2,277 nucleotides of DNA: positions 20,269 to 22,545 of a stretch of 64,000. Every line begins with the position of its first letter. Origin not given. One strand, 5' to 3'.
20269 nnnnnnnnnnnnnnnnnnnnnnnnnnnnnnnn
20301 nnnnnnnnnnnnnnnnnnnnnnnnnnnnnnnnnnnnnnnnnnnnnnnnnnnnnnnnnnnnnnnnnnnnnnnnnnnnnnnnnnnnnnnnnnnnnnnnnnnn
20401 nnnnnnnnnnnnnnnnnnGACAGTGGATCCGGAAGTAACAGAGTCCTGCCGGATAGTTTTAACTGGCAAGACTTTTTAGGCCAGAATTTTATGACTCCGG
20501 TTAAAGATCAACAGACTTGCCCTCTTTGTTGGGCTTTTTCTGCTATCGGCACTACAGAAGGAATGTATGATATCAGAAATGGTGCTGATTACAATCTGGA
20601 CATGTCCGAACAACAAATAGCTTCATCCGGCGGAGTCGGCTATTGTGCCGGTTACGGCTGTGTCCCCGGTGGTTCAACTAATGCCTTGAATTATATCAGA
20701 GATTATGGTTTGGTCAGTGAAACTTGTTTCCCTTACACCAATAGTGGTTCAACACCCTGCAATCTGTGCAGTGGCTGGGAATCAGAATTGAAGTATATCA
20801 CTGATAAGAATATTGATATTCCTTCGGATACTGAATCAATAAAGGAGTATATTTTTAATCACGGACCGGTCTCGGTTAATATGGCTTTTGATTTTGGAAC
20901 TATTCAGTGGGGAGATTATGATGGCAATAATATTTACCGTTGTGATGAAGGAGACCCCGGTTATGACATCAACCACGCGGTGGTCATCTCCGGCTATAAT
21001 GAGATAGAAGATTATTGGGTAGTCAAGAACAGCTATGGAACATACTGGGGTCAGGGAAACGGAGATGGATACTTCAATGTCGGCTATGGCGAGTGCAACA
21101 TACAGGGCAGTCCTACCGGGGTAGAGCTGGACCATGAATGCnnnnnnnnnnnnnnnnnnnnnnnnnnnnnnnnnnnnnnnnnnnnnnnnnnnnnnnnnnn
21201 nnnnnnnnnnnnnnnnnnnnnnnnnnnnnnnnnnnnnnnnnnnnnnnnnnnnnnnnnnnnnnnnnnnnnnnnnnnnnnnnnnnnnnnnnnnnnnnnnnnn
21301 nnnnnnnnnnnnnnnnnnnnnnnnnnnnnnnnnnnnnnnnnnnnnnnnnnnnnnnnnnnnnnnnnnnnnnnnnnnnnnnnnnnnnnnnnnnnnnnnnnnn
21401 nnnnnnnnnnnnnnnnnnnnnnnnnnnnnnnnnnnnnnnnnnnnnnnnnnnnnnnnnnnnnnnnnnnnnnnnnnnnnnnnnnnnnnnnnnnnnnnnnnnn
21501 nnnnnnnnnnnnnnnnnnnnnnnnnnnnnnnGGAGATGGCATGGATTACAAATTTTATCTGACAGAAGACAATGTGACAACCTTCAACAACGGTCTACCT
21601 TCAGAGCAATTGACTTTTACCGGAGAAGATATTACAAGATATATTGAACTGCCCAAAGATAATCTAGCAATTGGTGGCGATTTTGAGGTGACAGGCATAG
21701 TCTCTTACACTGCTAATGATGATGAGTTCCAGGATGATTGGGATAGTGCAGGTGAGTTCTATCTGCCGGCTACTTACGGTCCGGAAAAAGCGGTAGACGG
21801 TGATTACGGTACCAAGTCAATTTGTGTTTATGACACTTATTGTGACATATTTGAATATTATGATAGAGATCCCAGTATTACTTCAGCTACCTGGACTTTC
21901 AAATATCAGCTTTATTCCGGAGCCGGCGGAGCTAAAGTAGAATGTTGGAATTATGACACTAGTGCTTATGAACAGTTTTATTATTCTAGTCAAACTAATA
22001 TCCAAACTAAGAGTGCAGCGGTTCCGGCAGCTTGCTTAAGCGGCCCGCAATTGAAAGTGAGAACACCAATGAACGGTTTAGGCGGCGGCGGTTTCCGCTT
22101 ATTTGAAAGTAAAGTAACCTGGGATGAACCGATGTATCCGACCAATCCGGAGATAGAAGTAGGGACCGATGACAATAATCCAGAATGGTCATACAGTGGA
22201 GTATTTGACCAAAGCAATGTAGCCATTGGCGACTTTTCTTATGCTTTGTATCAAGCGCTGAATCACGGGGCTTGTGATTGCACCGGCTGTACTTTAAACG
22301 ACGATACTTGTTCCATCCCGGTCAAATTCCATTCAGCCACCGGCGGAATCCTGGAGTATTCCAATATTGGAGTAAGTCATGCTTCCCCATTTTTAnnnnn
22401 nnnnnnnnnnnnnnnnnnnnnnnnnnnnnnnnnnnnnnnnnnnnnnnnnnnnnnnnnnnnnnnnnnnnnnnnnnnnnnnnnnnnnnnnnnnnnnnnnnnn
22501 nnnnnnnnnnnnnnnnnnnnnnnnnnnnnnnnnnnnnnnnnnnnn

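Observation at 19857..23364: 1150-aa secreted papain-like protease with thrombospondin-type-3-like calcium-binding repeats, also inside the secY-adk gap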

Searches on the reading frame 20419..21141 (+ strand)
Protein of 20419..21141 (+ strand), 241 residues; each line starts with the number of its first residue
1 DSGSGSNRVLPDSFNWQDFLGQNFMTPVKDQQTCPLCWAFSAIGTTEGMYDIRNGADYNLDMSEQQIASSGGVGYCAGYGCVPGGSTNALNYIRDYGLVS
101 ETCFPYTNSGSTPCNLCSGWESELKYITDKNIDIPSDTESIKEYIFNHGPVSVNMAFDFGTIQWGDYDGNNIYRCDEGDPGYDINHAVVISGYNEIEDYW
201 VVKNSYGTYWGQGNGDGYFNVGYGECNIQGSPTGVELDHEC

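Call 65: search_solved_structures(query=window:20419-21141:+, max_evalue=1e-18, show_alignments=2)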
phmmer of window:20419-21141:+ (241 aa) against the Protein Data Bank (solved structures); distinct sequences matched with E-value up to 1e-18: 38.
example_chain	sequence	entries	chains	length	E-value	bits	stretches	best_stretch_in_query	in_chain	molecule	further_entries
3pdf_A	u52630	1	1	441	1.8e-24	90.1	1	9-230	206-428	Dipeptidyl peptidase 1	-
1jqp_A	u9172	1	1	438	3e-24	89.4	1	10-229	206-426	dipeptidyl peptidase I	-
2p7u_A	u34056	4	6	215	5.9e-24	88.4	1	16-224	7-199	Cysteine protease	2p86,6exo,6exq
6ex8_A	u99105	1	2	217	6e-24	88.4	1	16-224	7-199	Cysteine protease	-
7avm_A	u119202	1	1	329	1.7e-22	83.6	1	15-224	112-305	Cysteine protease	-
4p6e_A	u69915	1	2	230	5.9e-22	81.8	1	5-239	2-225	Cathepsin S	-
4bpv_A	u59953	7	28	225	1.4e-21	80.6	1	4-219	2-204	CATHEPSIN S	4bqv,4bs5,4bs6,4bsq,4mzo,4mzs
8pi3_A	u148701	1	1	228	3.1e-21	79.5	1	8-225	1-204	Cathepsin S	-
8rnd_A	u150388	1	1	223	4.9e-21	78.8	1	5-224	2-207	Cathepsin S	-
2fo5_A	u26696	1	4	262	1.1e-20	77.7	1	10-221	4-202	Cysteine proteinase EP-B 2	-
2o6x_A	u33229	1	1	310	1.1e-20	77.7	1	5-217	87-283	Secreted cathepsin L 1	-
2f1g_A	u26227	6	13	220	1.5e-20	77.2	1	7-224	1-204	Cathepsin S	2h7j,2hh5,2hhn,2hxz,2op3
6yce_A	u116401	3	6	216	1.5e-20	77.2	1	10-217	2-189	FBSB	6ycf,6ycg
6yyn_AAA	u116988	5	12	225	1.7e-20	77.1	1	8-239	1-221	Cathepsin S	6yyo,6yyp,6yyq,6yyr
3f75_A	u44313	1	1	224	2.6e-20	76.5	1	14-220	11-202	Cathepsin L Protease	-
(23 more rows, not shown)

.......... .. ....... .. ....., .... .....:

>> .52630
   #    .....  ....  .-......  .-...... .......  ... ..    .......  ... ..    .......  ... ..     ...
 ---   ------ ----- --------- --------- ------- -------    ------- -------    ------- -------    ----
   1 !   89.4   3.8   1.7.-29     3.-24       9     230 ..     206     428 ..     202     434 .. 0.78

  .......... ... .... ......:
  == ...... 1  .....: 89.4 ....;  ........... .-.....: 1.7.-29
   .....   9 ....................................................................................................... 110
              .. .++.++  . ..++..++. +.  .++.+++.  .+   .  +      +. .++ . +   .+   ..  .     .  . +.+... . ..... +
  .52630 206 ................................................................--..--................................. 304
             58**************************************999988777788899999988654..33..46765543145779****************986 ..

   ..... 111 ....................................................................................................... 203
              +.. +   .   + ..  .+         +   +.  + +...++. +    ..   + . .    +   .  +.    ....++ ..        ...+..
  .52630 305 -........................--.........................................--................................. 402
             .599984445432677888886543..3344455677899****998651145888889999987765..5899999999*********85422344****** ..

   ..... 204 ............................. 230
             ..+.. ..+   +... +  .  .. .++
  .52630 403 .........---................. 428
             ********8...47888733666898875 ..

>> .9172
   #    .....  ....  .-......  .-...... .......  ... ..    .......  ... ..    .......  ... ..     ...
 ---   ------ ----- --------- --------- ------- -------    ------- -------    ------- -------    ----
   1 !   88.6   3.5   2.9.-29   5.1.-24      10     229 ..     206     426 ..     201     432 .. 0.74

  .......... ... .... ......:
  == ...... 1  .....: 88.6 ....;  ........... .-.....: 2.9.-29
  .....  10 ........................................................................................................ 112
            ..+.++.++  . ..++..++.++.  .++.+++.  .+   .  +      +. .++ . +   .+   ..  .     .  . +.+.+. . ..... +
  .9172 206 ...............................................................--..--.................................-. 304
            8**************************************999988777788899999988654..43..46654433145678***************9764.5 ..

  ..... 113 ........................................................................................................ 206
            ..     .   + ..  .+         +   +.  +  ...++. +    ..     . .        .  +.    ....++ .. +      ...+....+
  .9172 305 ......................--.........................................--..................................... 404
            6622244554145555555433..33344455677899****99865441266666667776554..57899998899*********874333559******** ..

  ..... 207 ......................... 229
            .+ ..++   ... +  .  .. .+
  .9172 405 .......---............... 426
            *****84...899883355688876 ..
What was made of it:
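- On Peptidase family C1A (papain family): Gln200, Cys206, His355 and Asn373 align with DPPI Gln228, Cys234, His381 and Asn403 (call 65).
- Closest known: Papain-family. Same: The Gln/Cys/His/Asn catalytic set and flanking motifs are the same (call 65).
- Checked: Catalytic Gln200, Cys206, His355 and Asn373 align with DPPI Gln228, Cys234, His381 and Asn403 (call 65).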

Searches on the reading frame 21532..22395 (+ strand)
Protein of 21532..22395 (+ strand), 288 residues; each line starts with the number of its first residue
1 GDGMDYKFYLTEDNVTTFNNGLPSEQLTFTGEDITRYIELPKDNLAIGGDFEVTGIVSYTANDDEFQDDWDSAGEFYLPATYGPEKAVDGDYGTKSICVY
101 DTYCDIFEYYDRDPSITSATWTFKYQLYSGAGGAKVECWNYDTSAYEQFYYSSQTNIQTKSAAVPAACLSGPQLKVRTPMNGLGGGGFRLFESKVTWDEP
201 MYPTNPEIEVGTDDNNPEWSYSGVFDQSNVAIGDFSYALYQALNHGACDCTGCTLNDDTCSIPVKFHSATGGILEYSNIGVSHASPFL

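Call 20: find_homologous_proteins(query=window:21532-22395:+, max_evalue=0.001)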
Query window:21532-22395:+: 331 candidates shared short words with the query, none scored E <= 0.001.
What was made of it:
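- Tried and rejected: Homolog search on the middle region: find_homologous_proteins with residues 541-828 returned nothing, although the identical protein is in that database (call 20).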

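Call 34: search_protein_representatives(protein=window:21532-22395:+)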
Query: 288 residues. Proteins with E-value up to 0.001 (for the whole library): 297; up to 1e-10: 120; up to 1e-30: 5. The best 150 are listed.
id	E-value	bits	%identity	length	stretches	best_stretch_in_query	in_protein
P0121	9.3e-145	498.0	81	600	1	12-286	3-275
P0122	9.2e-37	143.3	31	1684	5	201-282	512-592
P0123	2.5e-35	138.6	32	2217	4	162-287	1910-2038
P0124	3.5e-35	138.1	33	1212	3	23-284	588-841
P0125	1.2e-31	126.5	34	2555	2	6-287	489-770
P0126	4.9e-30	121.2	34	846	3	18-282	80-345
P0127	3.4e-27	111.9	31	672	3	9-233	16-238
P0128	1.5e-25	106.5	34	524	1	11-284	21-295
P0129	7.7e-24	100.9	42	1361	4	203-277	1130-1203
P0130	4.4e-23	98.4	32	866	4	18-284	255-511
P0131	6.5e-22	94.6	38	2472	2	184-284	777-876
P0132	1.3e-21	93.5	51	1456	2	204-284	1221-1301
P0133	1.8e-21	93.1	42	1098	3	202-282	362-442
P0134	2.3e-21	92.8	33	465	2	63-198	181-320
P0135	3.4e-21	92.2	51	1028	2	204-284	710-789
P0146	5.5e-19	85.0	31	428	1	58-282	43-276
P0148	4.1e-18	82.1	32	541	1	14-284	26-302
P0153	8.7e-18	81.0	39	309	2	185-284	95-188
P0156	2.2e-17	79.7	51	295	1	202-282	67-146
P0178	3.3e-15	72.6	44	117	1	201-282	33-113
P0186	1.6e-14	70.3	31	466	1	14-281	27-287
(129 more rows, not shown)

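Call 35: search_protein_families(library=pfam, proteins=[P0121, P0124, P0126, P0128, P0146, P0148, P0156, P0178, P0153, P0186], max_evalue=0.01)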
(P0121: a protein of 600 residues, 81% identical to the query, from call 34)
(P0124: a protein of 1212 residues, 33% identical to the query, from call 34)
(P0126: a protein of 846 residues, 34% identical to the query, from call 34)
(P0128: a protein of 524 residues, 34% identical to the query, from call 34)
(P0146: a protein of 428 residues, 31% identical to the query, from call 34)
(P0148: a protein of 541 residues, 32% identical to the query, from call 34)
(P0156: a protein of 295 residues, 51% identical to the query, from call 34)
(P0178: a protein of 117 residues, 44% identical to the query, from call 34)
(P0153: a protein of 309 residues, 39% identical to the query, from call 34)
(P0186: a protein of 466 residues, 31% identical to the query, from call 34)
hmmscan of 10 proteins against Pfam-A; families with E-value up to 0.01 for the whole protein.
P0121 (600 aa): 1 family
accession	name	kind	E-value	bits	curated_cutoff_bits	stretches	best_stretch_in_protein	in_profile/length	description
PF02412.23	TSP_3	-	4.9e-08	33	25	0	302-345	3-36/36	Thrombospondin type 3 repeat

P0124 (1212 aa): 1 family
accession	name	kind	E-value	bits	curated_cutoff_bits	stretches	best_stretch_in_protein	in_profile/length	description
PF13385.13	Laminin_G_3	-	7.4e-10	39.6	27.6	1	74-217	5-150/151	Concanavalin A-like lectin/glucanases superfamily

P0126 (846 aa): 0 families

P0128 (524 aa): 0 families

P0146 (428 aa): 0 families

P0148 (541 aa): 0 families

P0156 (295 aa): 0 families

P0178 (117 aa): 0 families

P0153 (309 aa): 1 family
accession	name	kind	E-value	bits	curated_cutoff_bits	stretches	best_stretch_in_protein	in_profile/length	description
PF00404.24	Dockerin_1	-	0.0017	19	22.9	0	254-296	4-51/57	Dockerin type I domain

P0186 (466 aa): 0 families

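Call 44: search_protein_families(library=pfam, proteins=[window:21532-22395:+], max_evalue=1)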
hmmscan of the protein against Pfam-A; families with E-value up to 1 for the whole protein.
window:21532-22395:+ (288 aa): 0 families
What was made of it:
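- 21547..22395 (+): Un-named middle region, residues 546-828. It consists of a galactose-binding-like jelly roll (about 551-740) and an ~80-aa Cys-containing unit (about 741-828). No Pfam family (calls 35, 44).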

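Call 76: find_encoding_contigs(protein=P0121, flank=8000, max_places=3)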
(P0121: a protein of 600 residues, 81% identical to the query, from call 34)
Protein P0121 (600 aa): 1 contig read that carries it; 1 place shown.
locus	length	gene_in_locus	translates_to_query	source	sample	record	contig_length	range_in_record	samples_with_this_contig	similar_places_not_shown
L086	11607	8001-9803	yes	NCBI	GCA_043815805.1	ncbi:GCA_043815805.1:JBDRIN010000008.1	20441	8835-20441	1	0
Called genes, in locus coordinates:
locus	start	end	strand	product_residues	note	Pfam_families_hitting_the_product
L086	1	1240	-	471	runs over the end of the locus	PF25023:TEN_YD-shell (weak)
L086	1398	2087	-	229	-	-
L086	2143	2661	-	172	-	PF00156:Pribosyltran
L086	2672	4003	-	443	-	-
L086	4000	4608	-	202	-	PF13489:Methyltransf_23, PF07021:MetW, PF13847:Methyltransf_31 (faint), PF08241:Methyltransf_11, PF08242:Methyltransf_12, PF13649:Methyltransf_25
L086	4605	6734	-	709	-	PF13528:Glyco_trans_1_3, PF00561:Abhydrolase_1, PF12146:Hydrolase_4, PF12697:Abhydrolase_6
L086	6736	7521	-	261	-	PF01048:PNP_UDP_1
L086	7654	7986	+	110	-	-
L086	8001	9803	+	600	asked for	PF02412:TSP_3 (faint)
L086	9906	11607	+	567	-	PF02412:TSP_3 (weak)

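Call 80: search_protein_families(library=pfam, proteins=[L086:9906-11606:+, L086:7654-7983:+], max_evalue=0.1)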
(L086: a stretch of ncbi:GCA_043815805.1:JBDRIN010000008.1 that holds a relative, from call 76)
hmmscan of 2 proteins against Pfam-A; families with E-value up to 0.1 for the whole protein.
L086:9906-11606:+ (567 aa): 3 families
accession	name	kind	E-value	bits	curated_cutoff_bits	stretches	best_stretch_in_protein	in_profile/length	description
PF02412.23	TSP_3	-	4.6e-07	29.9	25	2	25-46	15-36/36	Thrombospondin type 3 repeat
PF09471.16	Peptidase_M64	-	0.00088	19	26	1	198-218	143-163/302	IgA Peptidase M64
PF13582.12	Reprolysin_3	-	0.087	13.8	22.4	0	163-209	73-118/123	Metallo-peptidase family M12B Reprolysin-like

L086:7654-7983:+ (110 aa): 0 families
